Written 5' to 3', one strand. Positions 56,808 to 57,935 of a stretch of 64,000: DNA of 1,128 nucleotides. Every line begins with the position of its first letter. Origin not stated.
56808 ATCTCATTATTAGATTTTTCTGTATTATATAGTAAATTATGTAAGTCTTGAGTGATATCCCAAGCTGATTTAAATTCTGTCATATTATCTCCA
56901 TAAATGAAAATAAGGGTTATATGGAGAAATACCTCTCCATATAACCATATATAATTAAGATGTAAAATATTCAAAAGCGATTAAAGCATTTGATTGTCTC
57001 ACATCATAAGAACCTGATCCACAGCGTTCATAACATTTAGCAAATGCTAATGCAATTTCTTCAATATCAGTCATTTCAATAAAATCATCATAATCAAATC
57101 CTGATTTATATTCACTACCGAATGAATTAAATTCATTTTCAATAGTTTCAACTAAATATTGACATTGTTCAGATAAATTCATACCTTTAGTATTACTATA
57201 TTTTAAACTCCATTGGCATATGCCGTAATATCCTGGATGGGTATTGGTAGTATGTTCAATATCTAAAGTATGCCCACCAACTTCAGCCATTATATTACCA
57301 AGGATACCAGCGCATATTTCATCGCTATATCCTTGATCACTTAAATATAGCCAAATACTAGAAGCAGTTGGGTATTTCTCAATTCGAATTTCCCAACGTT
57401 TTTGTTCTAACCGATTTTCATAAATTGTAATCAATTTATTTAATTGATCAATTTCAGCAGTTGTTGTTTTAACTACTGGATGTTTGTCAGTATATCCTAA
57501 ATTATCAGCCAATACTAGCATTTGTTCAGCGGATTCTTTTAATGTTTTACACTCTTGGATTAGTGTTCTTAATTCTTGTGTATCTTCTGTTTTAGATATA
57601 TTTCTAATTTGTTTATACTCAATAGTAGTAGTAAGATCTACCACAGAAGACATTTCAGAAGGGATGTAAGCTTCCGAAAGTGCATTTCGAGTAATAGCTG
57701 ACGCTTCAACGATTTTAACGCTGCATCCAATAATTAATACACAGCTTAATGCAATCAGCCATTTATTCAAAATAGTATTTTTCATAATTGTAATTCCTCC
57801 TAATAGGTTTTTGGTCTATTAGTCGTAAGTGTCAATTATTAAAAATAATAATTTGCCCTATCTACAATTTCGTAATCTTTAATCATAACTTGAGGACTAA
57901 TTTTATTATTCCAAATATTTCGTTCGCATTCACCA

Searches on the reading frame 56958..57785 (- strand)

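Call 49: search_protein_families(library=pfam, proteins=[window:56958-57785:-], max_evalue=0.001)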
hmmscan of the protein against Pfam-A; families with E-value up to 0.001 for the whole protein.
seq(276 aa): 2 families
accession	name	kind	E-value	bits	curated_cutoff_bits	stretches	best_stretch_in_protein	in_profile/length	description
PF18013.6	Phage_lysozyme2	-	5e-16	59.6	28.2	1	140-274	2-140/140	Phage tail lysozyme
PF21865.2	TLN1-like_RS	-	0.00053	20.6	27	1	44-127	74-158/165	Talin 1-like, rod segment domain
